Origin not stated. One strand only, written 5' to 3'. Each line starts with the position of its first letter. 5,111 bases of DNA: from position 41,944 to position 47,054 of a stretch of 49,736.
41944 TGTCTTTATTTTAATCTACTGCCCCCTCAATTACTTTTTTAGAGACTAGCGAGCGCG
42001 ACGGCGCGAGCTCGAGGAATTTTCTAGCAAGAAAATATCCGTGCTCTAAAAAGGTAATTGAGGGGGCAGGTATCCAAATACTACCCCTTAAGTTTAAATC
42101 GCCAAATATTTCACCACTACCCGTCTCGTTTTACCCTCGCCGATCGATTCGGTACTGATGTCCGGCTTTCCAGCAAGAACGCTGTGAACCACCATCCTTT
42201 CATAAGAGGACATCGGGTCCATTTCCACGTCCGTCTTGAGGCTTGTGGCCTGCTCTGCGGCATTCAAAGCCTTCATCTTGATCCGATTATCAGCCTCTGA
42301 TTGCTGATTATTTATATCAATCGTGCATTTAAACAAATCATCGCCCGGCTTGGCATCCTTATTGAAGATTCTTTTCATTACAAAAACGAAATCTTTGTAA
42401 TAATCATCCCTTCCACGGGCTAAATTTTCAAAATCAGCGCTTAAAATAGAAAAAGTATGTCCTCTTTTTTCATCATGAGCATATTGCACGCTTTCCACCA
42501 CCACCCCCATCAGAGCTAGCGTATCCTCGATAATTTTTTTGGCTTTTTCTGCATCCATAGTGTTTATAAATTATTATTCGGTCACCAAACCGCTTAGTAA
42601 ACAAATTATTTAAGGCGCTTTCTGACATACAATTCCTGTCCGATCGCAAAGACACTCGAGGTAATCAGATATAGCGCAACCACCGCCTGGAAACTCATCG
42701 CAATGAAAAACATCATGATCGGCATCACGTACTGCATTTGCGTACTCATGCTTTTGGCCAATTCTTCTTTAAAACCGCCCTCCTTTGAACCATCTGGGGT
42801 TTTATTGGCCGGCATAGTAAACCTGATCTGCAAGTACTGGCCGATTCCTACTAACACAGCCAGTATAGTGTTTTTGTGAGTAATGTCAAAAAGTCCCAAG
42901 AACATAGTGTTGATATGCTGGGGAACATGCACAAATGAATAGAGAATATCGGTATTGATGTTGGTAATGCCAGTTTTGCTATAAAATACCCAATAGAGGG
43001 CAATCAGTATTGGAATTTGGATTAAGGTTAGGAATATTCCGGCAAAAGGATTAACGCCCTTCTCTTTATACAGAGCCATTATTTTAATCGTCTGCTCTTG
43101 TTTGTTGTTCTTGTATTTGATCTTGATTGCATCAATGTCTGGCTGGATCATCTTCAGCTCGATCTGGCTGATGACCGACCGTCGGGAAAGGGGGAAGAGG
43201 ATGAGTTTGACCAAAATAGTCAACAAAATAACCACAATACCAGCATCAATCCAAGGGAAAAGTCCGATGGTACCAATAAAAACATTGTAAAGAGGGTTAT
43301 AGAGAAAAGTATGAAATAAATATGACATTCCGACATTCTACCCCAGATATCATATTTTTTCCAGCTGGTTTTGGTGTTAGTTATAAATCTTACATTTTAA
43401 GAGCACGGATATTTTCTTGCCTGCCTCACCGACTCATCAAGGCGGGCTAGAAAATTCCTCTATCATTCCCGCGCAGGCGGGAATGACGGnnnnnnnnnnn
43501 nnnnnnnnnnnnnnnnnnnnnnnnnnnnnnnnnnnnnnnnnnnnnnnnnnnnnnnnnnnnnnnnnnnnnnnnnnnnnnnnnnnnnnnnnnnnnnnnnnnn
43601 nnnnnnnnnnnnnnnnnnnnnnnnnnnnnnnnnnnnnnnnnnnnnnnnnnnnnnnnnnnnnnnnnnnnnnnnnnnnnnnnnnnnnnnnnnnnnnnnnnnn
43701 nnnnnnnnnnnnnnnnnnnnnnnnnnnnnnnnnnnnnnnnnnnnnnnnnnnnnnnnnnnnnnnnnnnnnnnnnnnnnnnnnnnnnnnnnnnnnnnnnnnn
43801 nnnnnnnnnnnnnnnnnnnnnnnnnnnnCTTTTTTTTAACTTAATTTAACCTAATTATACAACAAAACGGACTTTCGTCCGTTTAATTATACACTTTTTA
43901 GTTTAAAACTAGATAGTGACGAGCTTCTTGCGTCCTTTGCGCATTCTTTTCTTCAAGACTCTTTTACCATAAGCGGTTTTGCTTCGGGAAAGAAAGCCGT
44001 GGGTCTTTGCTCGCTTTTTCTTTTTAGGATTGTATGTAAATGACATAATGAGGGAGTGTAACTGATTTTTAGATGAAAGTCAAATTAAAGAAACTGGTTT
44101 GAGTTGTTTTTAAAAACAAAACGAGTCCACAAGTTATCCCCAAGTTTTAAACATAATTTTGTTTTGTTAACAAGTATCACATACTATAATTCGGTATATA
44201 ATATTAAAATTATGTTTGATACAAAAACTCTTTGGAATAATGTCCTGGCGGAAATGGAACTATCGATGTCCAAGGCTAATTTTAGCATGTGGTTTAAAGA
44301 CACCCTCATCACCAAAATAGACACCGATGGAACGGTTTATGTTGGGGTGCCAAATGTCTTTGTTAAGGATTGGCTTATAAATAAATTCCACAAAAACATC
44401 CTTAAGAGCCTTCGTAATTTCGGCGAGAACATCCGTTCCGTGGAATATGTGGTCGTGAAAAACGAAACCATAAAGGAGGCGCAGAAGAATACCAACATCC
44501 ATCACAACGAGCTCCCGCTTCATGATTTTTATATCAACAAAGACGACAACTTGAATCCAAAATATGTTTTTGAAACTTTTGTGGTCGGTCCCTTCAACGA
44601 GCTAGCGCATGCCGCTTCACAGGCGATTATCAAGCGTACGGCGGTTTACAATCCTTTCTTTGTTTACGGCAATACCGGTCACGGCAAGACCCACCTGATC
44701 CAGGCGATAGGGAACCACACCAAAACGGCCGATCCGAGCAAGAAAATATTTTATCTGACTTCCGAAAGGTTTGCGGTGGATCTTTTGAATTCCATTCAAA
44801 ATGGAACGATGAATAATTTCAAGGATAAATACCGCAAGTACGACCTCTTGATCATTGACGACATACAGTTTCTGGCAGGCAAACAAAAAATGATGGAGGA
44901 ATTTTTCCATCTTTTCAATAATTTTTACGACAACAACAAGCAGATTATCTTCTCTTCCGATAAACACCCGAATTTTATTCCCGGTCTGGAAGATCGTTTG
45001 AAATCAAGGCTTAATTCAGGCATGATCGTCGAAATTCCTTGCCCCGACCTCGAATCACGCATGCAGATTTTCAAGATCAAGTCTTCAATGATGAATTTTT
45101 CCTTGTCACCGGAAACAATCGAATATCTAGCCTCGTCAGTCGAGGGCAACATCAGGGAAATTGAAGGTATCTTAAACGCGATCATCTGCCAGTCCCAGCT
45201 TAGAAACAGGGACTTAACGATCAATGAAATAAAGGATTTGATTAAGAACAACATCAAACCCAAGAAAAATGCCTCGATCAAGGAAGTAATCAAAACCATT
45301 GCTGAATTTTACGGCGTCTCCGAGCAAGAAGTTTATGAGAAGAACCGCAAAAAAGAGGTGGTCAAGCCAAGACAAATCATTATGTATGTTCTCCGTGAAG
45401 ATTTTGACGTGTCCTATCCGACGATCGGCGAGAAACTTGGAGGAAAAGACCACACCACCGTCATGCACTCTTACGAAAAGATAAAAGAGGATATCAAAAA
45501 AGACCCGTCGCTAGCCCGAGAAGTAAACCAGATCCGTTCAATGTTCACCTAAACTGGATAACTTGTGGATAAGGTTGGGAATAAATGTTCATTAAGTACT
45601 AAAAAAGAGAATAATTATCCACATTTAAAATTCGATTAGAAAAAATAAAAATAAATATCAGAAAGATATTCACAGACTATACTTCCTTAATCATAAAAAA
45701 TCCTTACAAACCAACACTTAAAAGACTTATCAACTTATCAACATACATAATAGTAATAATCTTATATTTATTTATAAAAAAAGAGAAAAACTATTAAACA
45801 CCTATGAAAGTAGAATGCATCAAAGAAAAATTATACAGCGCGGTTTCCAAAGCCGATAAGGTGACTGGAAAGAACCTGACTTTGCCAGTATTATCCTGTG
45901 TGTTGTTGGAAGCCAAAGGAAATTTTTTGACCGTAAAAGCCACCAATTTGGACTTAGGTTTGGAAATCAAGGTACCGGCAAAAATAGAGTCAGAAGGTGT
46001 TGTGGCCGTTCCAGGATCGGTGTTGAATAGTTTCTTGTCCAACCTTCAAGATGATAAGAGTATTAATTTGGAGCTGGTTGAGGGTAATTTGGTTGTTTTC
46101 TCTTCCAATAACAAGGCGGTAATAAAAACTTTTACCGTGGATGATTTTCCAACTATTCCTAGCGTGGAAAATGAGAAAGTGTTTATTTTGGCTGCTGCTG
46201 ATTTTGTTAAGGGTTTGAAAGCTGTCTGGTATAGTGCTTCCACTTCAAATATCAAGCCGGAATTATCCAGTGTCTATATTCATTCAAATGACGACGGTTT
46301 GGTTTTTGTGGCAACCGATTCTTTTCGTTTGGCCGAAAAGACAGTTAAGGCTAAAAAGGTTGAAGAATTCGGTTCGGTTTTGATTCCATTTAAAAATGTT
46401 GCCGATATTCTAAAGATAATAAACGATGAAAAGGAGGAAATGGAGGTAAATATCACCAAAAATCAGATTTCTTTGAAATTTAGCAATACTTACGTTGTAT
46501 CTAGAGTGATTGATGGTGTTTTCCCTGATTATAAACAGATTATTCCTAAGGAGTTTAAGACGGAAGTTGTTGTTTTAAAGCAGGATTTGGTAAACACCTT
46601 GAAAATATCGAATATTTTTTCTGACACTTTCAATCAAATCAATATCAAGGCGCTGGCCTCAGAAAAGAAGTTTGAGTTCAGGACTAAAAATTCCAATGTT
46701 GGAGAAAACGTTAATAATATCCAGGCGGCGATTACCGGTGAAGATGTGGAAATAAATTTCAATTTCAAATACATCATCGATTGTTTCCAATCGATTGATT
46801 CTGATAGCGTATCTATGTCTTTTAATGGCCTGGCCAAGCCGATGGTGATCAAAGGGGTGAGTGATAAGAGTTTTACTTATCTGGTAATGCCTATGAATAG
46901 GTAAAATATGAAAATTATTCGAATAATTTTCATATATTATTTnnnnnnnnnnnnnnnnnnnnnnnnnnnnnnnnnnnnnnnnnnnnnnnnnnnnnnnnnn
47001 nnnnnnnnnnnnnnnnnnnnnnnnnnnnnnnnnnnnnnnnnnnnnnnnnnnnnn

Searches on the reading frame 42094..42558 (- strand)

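Call 47: search_protein_families(library=pfam, proteins=[window:42094-42558:-], max_evalue=0.001)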
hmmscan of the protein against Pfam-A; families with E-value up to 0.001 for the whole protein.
window:42094-42558:- (154 aa): 1 family
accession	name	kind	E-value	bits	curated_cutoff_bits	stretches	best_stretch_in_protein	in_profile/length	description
PF01424.28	R3H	-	6.7e-14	52.1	26.8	1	97-150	7-59/60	R3H domain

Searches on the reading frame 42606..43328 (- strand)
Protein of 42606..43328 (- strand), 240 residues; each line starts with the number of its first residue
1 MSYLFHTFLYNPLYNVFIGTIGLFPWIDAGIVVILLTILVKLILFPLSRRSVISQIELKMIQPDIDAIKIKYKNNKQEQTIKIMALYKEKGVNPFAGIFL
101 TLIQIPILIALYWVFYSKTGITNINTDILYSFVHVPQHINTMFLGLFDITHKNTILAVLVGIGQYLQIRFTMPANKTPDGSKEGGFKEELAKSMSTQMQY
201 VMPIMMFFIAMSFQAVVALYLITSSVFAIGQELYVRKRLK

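Call 47: search_protein_families(library=pfam, proteins=[window:42606-43328:-], max_evalue=0.001)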
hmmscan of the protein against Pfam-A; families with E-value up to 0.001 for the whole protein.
window:42606-43328:- (240 aa): 1 family
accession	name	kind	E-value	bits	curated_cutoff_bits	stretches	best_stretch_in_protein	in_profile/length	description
PF02096.25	60KD_IMP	-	1.4e-43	149.1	35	1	30-237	2-163/163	60Kd inner membrane protein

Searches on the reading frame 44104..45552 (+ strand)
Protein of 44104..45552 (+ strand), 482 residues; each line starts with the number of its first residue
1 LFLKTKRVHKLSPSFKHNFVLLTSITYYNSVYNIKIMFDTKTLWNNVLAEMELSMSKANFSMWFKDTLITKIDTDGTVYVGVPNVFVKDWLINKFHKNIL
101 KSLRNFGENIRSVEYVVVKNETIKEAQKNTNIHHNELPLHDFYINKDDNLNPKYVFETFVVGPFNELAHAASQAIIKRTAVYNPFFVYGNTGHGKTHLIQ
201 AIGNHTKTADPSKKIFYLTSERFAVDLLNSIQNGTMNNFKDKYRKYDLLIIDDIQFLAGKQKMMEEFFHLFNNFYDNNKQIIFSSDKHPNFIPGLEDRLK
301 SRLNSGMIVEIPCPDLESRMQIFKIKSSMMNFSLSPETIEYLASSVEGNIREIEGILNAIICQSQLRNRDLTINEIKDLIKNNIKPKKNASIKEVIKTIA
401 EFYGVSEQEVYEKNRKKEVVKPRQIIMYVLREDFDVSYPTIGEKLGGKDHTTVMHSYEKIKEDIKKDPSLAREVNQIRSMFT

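Call 47: search_protein_families(library=pfam, proteins=[window:44104-45552:+], max_evalue=0.001)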
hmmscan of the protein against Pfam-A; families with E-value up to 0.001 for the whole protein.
window:44104-45552:+ (482 aa): 8 families
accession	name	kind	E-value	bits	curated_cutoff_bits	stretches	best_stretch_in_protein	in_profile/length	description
PF00308.24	Bac_DnaA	-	4.1e-62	209.6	23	1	150-309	1-161/162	Bacterial DnaA ATPAse domain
PF08299.17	Bac_DnaA_C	-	1.6e-25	89.4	31.5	1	392-460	1-69/69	Bacterial dnaA protein helix-turn-helix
PF11638.13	DnaA_N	-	1.4e-13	50.7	24.6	1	42-104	2-64/65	DnaA N-terminal domain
PF01695.23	IstB_IS21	-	2.4e-10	40.8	24.1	1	187-284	97-192/238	IstB-like ATP binding protein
PF13401.12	AAA_22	-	1.8e-06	28.7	27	1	186-280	9-115/130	AAA domain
PF13173.12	AAA_14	-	4.7e-05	23.8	27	1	184-284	4-96/129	AAA domain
PF00004.35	AAA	-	0.00012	23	21.2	1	187-304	3-128/131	ATPase family associated with various cellular activities (AAA)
PF01637.24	ATPase_2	-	0.00031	21.1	33.2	0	181-222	19-59/225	ATPase domain predominantly from Archaea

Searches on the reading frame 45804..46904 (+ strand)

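Call 47: search_protein_families(library=pfam, proteins=[window:45804-46904:+], max_evalue=0.001)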
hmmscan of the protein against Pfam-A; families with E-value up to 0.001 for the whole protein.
window:45804-46904:+ (366 aa): 3 families
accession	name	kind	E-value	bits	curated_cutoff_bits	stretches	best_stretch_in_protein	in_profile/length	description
PF00712.24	DNA_pol3_beta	-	4.2e-30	104.8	24.4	2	1-119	1-120/120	DNA polymerase III beta subunit, N-terminal domain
PF02767.21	DNA_pol3_beta_2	-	4.6e-26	91.8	27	1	133-242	6-116/116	DNA polymerase III beta subunit, central domain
PF02768.20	DNA_pol3_beta_3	-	1.7e-23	83.1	27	1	244-364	1-120/121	DNA polymerase III beta subunit, C-terminal domain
